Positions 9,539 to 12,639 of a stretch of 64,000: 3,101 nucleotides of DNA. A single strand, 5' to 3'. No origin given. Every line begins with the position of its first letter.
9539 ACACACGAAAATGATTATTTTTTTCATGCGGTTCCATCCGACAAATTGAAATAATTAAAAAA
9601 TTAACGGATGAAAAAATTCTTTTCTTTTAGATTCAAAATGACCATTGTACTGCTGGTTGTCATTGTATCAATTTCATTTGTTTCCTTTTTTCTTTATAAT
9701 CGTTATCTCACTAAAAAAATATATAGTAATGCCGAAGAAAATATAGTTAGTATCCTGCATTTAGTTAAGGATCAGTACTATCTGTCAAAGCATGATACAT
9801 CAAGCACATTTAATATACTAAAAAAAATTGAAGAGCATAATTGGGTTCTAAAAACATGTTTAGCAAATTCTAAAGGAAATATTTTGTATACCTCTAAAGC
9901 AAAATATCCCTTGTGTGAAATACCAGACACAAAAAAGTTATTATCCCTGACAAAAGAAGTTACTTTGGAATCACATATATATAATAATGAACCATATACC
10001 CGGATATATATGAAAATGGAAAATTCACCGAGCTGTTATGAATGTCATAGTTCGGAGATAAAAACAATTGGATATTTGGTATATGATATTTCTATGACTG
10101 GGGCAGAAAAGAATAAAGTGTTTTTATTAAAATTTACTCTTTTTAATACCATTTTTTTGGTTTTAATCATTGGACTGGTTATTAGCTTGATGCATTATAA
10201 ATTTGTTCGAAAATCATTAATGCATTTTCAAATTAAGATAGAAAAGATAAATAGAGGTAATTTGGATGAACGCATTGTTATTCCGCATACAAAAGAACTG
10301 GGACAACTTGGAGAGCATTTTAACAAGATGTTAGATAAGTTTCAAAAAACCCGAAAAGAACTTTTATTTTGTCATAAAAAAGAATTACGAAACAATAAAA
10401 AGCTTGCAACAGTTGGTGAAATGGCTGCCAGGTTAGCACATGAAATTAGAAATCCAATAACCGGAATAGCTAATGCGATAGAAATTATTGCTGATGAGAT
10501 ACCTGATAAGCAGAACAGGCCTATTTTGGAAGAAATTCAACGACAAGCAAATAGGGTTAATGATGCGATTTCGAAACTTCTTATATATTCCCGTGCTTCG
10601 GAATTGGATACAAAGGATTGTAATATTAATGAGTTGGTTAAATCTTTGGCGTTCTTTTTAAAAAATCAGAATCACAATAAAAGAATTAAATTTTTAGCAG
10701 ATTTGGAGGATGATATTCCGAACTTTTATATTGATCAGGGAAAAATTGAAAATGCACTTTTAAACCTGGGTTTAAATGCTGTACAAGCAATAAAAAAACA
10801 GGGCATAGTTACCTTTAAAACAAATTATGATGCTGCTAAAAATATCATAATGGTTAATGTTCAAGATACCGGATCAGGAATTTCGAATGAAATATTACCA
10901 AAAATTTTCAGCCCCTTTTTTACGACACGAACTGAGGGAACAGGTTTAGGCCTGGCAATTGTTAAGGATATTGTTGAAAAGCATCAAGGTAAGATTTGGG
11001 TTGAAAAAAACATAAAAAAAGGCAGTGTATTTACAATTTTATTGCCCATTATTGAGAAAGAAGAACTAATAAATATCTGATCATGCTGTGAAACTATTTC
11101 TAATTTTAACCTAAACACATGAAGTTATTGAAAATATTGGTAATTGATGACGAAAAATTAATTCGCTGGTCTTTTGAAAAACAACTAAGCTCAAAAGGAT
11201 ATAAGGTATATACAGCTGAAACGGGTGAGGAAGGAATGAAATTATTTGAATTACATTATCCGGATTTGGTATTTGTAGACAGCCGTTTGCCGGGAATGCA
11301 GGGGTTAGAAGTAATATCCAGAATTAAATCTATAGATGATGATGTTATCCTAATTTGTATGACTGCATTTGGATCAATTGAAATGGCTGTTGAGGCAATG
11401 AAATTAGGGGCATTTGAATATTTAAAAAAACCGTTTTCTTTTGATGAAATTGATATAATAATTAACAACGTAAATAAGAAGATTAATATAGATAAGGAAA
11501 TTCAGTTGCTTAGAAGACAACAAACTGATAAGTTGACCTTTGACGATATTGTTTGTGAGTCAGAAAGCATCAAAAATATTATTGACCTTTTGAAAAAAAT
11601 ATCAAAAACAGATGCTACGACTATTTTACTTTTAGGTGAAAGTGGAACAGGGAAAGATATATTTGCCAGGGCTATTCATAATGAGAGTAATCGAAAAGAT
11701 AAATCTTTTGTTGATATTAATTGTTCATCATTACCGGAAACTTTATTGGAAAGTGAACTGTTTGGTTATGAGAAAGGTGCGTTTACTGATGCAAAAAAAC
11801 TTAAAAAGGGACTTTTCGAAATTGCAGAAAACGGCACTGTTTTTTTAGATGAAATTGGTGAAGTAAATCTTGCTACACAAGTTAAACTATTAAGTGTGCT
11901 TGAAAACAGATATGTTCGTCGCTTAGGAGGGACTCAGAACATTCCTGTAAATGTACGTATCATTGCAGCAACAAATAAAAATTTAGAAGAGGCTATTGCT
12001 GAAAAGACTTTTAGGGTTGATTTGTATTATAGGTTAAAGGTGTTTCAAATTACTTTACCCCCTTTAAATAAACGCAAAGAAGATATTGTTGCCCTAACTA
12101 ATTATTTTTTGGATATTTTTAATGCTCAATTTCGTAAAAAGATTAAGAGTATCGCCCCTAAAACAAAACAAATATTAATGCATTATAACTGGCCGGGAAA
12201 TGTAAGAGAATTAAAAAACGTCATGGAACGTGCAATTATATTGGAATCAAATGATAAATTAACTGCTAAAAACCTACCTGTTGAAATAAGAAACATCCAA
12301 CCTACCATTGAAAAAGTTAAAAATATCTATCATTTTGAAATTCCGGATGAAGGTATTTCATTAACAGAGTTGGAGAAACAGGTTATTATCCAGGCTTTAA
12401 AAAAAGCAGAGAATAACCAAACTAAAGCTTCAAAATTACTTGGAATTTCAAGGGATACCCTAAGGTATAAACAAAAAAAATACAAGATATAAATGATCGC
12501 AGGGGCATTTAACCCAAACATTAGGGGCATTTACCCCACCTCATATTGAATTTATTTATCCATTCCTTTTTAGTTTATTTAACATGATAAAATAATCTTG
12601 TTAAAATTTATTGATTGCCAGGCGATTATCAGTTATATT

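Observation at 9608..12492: Island-encoded redox-sensing circuit: histidine kinase with a periplasmic CXXCH motif coupled to a sigma54 enhancer-binding response regulator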

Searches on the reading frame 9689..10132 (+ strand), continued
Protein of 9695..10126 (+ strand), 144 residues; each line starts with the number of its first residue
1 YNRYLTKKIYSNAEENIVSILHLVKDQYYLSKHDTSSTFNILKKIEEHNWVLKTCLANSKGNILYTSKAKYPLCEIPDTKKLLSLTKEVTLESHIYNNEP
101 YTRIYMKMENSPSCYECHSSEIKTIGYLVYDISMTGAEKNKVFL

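Call 83: search_protein_families(library=pfam, proteins=[P0025, P0030, P0017, P0027, P0014, P0029, P0028, P0023], max_evalue=0.01)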
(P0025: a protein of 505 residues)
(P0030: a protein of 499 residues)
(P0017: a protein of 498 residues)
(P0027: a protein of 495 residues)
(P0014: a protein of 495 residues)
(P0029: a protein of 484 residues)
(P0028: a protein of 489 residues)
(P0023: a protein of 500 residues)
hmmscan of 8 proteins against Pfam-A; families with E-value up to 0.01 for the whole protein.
P0025 (505 aa): 9 families
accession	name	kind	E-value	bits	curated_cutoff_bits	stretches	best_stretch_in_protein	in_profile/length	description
PF02518.31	HATPase_c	-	1.1e-28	100.4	26.4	1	379-487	2-110/111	Histidine kinase-, DNA gyrase B-, and HSP90-like ATPase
PF00512.31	HisKA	-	2e-15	57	26.9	1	273-332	3-62/66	His Kinase A (phospho-acceptor) domain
PF00672.30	HAMP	-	4.1e-12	46.7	25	1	201-250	4-53/53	HAMP domain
PF14501.12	HATPase_c_5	-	3e-07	30.7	22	1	383-479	6-97/102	GHKL domain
PF18719.7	ArlS_N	-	0.0012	19.5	27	0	86-170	65-135/140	ArlS sensor domain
PF13589.12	HATPase_c_3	-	0.0012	19.3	25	1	383-442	3-56/137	Histidine kinase-, DNA gyrase B-, and HSP90-like ATPase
PF21563.3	Mcp40H-20_sensor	-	0.0039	17.9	27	0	128-162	73-107/112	Methyl-accepting chemotaxis sensory transducer, class 40H, sensor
PF02743.24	dCache_1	-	0.0049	16.9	45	0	72-169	59-155/240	Cache domain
PF13581.12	HATPase_c_2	-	0.0052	17.2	27.4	0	385-466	34-114/127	Histidine kinase-like ATPase domain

P0030 (499 aa): 8 families
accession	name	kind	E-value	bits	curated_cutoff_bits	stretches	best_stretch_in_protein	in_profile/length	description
PF02518.31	HATPase_c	-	6.6e-27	94.6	26.4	1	374-479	2-109/111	Histidine kinase-, DNA gyrase B-, and HSP90-like ATPase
PF00512.31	HisKA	-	5.4e-13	49.2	26.9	1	268-329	3-64/66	His Kinase A (phospho-acceptor) domain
PF00672.30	HAMP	-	4.4e-12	46.6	25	1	196-244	4-52/53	HAMP domain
PF13589.12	HATPase_c_3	-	1.2e-05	25.8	25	1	378-441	3-63/137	Histidine kinase-, DNA gyrase B-, and HSP90-like ATPase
PF14501.12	HATPase_c_5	-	5.1e-05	23.6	22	1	378-465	6-90/102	GHKL domain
PF13581.12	HATPase_c_2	-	0.00039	20.9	27.4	1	386-457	40-112/127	Histidine kinase-like ATPase domain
PF04286.17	DUF445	-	0.002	18.5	33.8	1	237-358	216-335/368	Protein of unknown function (DUF445)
PF07568.18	HisKA_2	-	0.0089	16.5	22.3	0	275-333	3-61/76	Histidine kinase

P0017 (498 aa): 5 families
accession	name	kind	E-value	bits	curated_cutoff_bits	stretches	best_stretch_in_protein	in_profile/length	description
PF02518.31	HATPase_c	-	1.1e-21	77.8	26.4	1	377-482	2-109/111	Histidine kinase-, DNA gyrase B-, and HSP90-like ATPase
PF00512.31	HisKA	-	1.6e-14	54.1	26.9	1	271-330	3-62/66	His Kinase A (phospho-acceptor) domain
PF00672.30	HAMP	-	3.6e-12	46.8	25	1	199-247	4-52/53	HAMP domain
PF21563.3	Mcp40H-20_sensor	-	0.0035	18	27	0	123-164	70-111/112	Methyl-accepting chemotaxis sensory transducer, class 40H, sensor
PF23854.1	DUF7217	-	0.0098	16.1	29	0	239-310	132-199/238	Domain of unknown function (DUF7217)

P0027 (495 aa): 6 families
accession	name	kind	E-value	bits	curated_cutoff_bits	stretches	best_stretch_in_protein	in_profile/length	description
PF02518.31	HATPase_c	-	2.1e-24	86.5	26.4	1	373-479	2-110/111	Histidine kinase-, DNA gyrase B-, and HSP90-like ATPase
PF00512.31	HisKA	-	6.9e-16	58.5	26.9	1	267-326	3-62/66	His Kinase A (phospho-acceptor) domain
PF00672.30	HAMP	-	9.4e-14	51.9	25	1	195-243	4-52/53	HAMP domain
PF21563.3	Mcp40H-20_sensor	-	0.00065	20.4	27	1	63-155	17-106/112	Methyl-accepting chemotaxis sensory transducer, class 40H, sensor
PF14501.12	HATPase_c_5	-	0.00091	19.5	22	1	379-467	11-93/102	GHKL domain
PF17749.6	MIP-T3_C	-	0.0079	16.7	25.8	0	231-304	69-141/154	Microtubule-binding protein MIP-T3 C-terminal region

P0014 (495 aa): 5 families
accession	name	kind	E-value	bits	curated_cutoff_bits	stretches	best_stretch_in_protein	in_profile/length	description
PF02518.31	HATPase_c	-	2.2e-22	80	26.4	1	377-483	2-110/111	Histidine kinase-, DNA gyrase B-, and HSP90-like ATPase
PF00512.31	HisKA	-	4.6e-15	55.9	26.9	1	271-330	3-62/66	His Kinase A (phospho-acceptor) domain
PF00672.30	HAMP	-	1.5e-10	41.7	25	1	201-248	6-53/53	HAMP domain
PF02743.24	dCache_1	-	0.0014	18.6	45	1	64-171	54-159/240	Cache domain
PF21563.3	Mcp40H-20_sensor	-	0.0037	18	27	0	55-164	6-111/112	Methyl-accepting chemotaxis sensory transducer, class 40H, sensor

P0029 (484 aa): 4 families
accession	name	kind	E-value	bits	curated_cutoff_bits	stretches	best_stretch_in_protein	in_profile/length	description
PF02518.31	HATPase_c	-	1.7e-23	83.6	26.4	1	378-481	2-108/111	Histidine kinase-, DNA gyrase B-, and HSP90-like ATPase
PF00512.31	HisKA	-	1.7e-14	54.1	26.9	1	272-331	3-62/66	His Kinase A (phospho-acceptor) domain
PF00672.30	HAMP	-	3.1e-09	37.4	25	1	201-249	5-53/53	HAMP domain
PF14501.12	HATPase_c_5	-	0.00048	20.4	22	1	382-470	9-92/102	GHKL domain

P0028 (489 aa): 6 families
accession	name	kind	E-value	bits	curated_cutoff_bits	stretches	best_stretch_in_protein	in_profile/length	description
PF02518.31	HATPase_c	-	3.4e-26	92.3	26.4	1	375-478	4-109/111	Histidine kinase-, DNA gyrase B-, and HSP90-like ATPase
PF00512.31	HisKA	-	4.9e-10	39.8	26.9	1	266-325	3-62/66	His Kinase A (phospho-acceptor) domain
PF21563.3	Mcp40H-20_sensor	-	2.5e-06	28.2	27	1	78-156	28-108/112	Methyl-accepting chemotaxis sensory transducer, class 40H, sensor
PF14501.12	HATPase_c_5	-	4.4e-05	23.8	22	1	377-466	6-92/102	GHKL domain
PF13589.12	HATPase_c_3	-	0.00025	21.5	25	1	376-425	2-48/137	Histidine kinase-, DNA gyrase B-, and HSP90-like ATPase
PF13581.12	HATPase_c_2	-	0.00036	21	27.4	1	375-453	30-109/127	Histidine kinase-like ATPase domain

P0023 (500 aa): 7 families
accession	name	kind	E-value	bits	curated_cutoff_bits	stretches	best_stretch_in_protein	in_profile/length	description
PF02518.31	HATPase_c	-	4.6e-26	91.9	26.4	1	393-499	2-110/111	Histidine kinase-, DNA gyrase B-, and HSP90-like ATPase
PF00512.31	HisKA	-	6.1e-13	49.1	26.9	1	287-346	3-62/66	His Kinase A (phospho-acceptor) domain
PF00672.30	HAMP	-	6.9e-09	36.3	25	1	215-264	4-53/53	HAMP domain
PF13589.12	HATPase_c_3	-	0.0019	18.6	25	1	397-458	3-61/137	Histidine kinase-, DNA gyrase B-, and HSP90-like ATPase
PF02743.24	dCache_1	-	0.0035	17.3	45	0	76-192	57-164/240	Cache domain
PF21563.3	Mcp40H-20_sensor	-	0.0075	17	27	0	68-178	4-109/112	Methyl-accepting chemotaxis sensory transducer, class 40H, sensor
PF14501.12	HATPase_c_5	-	0.0079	16.5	22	1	400-496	9-101/102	GHKL domain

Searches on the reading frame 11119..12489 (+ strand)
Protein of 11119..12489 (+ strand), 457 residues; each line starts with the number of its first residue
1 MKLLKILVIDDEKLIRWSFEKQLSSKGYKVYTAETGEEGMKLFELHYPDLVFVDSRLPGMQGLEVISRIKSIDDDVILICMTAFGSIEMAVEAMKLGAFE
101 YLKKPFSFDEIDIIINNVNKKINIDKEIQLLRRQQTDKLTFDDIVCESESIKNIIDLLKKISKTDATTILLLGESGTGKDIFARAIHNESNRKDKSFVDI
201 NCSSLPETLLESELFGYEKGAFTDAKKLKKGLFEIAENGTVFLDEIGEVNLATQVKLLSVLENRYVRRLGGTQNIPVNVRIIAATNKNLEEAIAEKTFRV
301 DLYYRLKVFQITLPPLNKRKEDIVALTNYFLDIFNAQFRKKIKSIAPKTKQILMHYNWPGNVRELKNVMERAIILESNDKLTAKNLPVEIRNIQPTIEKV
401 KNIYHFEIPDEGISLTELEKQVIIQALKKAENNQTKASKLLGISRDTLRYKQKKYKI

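Call 4: search_protein_families(library=pfam, proteins=[window:11119-12489:+], max_evalue=0.01)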
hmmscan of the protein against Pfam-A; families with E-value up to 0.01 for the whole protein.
window:11119-12489:+ (457 aa): 17 families
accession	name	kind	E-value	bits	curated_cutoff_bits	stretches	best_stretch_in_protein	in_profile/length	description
PF00158.32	Sigma54_activat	-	7.4e-68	227.9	20.2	1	144-311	1-167/168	Sigma-54 interaction domain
PF00072.30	Response_reg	-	2.3e-27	95.8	30.2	1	6-113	1-108/111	Response regulator receiver domain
PF25601.1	AAA_lid_14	-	5.8e-26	90.6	27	1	318-396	2-80/87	AAA+ ATPase lid domain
PF14532.12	Sigma54_activ_2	-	9.1e-18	65.3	25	1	147-316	3-138/138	Sigma-54 interaction domain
PF02954.25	HTH_8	-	9.9e-15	54.4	22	1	415-455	2-42/42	Bacterial regulatory protein, Fis family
PF07728.20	AAA_5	-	5e-09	36.7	22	1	169-288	2-124/139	AAA domain (dynein-related subfamily)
PF00004.35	AAA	-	1.2e-07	32.7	21.2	1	169-293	1-118/131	ATPase family associated with various cellular activities (AAA)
PF07724.20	AAA_2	-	4.2e-07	30.6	27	1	167-297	4-135/166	AAA domain (Cdc48 subfamily)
PF20030.5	bpMoxR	-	1.4e-06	28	27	1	153-291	19-151/205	MoxR domain in the MoxR-vWA-beta-propeller ternary systems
PF01078.27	Mg_chelatase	-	3.2e-05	23.9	20.3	1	226-287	95-158/207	Magnesium chelatase, subunit ChlI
PF05673.19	DUF815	-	0.00025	20.7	23.8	1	134-205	20-92/249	Protein of unknown function (DUF815)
PF00493.29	MCM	-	0.0005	19.7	23.3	1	164-288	55-174/224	MCM P-loop domain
PF06068.19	TIP49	-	0.0019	17.9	23.8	0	154-205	39-88/347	TIP49 P-loop domain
PF13191.12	AAA_16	-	0.0027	18.7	32.6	1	146-216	4-80/167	AAA ATPase domain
PF25201.1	nSTAND6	-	0.0038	17.7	27.7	1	157-204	11-56/148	Novel STAND NTPase 6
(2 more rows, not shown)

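Call 34: find_homologous_proteins(query=window:11119-12489:+, max_evalue=1e-30)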
Query window:11119-12489:+ (457 aa): 8000 proteins with E <= 1e-30 among 8000 candidates; the best 120 are listed.
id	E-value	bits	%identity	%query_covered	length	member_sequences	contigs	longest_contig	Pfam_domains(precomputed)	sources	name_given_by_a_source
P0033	9.3e-292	985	100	100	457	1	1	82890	PF20030.6,PF00158.33,PF07724.21,PF25601.2,PF02954.26,PF00004.36,PF14532.13,PF07728.21,PF00072.31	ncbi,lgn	ncbi:MAG: sigma-54 dependent transcriptional regulator [Bacteroidota bacterium]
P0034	6.3e-224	762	76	100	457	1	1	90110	PF00158.33,PF07724.21,PF25601.2,PF02954.26,PF14532.13,PF07728.21,PF00072.31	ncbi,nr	ncbi:MAG: sigma-54-dependent Fis family transcriptional regulator [Bacteroidales bacterium]|nr:sigma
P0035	2.0e-222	757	77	100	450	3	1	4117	PF00158.33,PF25601.2,PF02954.26,PF00004.36,PF14532.13,PF07728.21,PF00072.31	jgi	-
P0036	1.8e-221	754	76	100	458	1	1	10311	PF00158.33,PF07724.21,PF25601.2,PF02954.26,PF00493.30,PF00004.36,PF14532.13,PF07728.21,PF00072.31,PF01078.28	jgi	-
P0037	9.1e-220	748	75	100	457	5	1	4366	PF00158.33,PF07724.21,PF25601.2,PF02954.26,PF00004.36,PF14532.13,PF07728.21,PF00072.31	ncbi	-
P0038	3.2e-217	740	74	100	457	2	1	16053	PF00158.33,PF25601.2,PF02954.26,PF00004.36,PF14532.13,PF07728.21,PF00072.31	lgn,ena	-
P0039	4.8e-217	739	75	100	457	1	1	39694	PF00158.33,PF07724.21,PF25601.2,PF02954.26,PF00004.36,PF14532.13,PF07728.21,PF00072.31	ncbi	-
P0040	9.2e-217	738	75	100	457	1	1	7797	PF00158.33,PF07724.21,PF25601.2,PF02954.26,PF00004.36,PF14532.13,PF07728.21,PF00072.31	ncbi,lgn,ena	-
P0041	2.1e-209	714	72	100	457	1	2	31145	PF00158.33,PF07724.21,PF25601.2,PF02954.26,PF00004.36,PF14532.13,PF07728.21,PF00072.31,PF01078.28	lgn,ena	-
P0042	1.7e-204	698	68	100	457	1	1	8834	PF00158.33,PF07724.21,PF25601.2,PF02954.26,PF00004.36,PF14532.13,PF07728.21,PF00072.31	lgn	-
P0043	5.7e-204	696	68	100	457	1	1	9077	PF00158.33,PF07724.21,PF25601.2,PF02954.26,PF00004.36,PF14532.13,PF07728.21,PF00072.31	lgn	-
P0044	4.3e-201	686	68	100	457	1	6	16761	PF00158.33,PF07724.21,PF25601.2,PF02954.26,PF00004.36,PF14532.13,PF07728.21,PF00072.31,PF01078.28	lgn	-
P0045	6.1e-200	683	68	100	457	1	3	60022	PF00158.33,PF07724.21,PF25601.2,PF02954.26,PF00004.36,PF14532.13,PF07728.21,PF00072.31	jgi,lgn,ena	jgi:DNA-binding NtrC family response regulator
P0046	9.3e-200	682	68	100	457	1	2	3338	PF00158.33,PF07724.21,PF25601.2,PF02954.26,PF00004.36,PF14532.13,PF07728.21,PF00072.31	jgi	jgi:DNA-binding NtrC family response regulator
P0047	2.4e-199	681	68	100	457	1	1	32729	PF00158.33,PF07724.21,PF25601.2,PF02954.26,PF00004.36,PF14532.13,PF07728.21,PF00072.31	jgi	jgi:DNA-binding NtrC family response regulator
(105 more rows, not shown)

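Call 64: find_encoding_contigs(protein=P0033, flank=1000, max_places=3)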
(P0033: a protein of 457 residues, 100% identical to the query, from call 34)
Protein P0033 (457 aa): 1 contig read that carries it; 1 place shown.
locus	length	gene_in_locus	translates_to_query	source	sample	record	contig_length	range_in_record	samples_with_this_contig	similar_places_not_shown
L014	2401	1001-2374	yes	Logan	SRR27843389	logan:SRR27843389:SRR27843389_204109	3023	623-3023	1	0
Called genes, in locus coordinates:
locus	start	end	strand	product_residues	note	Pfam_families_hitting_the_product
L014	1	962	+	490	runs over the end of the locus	PF00672:HAMP (faint), PF00512:HisKA, PF02518:HATPase_c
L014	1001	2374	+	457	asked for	PF00072:Response_reg, PF20030:bpMoxR (weak), PF00158:Sigma54_activat, PF14532:Sigma54_activ_2, PF00004:AAA (weak), PF07728:AAA_5, PF25601:AAA_lid_14, PF02954:HTH_8, +1 more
